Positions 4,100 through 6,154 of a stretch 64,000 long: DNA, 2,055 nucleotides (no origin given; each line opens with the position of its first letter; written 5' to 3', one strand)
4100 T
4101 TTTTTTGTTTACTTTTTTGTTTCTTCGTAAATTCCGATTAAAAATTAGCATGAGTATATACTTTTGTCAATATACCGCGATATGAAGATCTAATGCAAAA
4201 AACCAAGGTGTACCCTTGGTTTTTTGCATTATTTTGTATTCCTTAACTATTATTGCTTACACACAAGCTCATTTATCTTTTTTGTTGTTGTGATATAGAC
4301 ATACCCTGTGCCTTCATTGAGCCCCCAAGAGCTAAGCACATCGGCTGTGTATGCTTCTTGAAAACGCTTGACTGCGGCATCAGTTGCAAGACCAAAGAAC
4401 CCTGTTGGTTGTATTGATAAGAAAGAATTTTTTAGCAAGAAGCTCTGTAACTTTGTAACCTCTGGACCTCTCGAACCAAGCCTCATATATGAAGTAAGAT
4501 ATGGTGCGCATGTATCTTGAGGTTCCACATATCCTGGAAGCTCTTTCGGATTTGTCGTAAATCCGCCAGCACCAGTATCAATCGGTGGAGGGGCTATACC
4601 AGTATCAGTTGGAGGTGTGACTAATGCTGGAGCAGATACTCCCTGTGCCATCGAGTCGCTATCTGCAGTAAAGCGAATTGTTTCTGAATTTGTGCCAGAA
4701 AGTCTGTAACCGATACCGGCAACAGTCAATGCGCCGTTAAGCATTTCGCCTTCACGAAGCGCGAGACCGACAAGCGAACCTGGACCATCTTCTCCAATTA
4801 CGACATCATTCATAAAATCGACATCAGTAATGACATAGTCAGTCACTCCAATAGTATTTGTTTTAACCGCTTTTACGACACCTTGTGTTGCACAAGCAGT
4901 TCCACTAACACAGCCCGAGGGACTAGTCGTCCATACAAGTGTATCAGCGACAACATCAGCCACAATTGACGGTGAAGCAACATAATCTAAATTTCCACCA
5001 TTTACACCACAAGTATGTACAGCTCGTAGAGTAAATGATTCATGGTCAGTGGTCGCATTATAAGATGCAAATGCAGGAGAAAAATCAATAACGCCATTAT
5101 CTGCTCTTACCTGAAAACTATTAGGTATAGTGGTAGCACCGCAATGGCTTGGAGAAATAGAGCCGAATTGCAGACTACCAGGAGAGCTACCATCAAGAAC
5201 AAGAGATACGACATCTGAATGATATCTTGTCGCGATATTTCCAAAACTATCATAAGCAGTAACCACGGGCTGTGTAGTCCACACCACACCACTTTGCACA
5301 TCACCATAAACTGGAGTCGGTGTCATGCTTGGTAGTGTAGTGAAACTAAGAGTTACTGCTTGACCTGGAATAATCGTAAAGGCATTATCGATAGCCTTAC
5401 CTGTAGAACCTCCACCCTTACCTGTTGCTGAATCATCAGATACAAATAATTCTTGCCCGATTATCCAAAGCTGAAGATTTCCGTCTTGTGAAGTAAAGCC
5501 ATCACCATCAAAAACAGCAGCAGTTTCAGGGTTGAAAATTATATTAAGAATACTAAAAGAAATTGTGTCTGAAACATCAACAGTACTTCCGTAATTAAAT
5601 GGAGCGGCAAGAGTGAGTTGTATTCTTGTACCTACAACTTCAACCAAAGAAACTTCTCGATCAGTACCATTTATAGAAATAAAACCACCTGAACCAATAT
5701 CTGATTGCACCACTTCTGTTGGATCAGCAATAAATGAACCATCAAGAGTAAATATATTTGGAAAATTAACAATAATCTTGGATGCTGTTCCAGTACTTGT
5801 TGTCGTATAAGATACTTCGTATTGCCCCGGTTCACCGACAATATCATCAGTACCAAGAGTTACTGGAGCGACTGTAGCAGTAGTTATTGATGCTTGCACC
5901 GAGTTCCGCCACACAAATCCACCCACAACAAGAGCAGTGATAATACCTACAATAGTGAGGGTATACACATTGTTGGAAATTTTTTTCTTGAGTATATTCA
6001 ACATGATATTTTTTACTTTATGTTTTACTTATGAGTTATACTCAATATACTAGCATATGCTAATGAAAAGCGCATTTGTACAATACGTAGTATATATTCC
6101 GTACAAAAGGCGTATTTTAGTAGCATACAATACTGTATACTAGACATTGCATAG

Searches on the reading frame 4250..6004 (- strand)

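Call 3: search_protein_families(library=pfam, proteins=[window:4250-6004:-], max_evalue=1)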
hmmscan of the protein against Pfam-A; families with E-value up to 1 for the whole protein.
window:4250-6004:- (584 aa): 3 families
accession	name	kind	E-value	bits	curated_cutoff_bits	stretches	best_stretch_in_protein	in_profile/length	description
PF01471.23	PG_binding_1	-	1e-07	32.5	23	1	512-552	1-41/57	Putative peptidoglycan binding domain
PF17753.7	Ig_mannosidase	-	0.033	14.3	22.6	1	205-223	42-60/81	Ig-fold domain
PF13753.12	SWM_repeat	-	0.12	13.1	27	0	109-145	42-80/86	Putative flagellar system-associated repeat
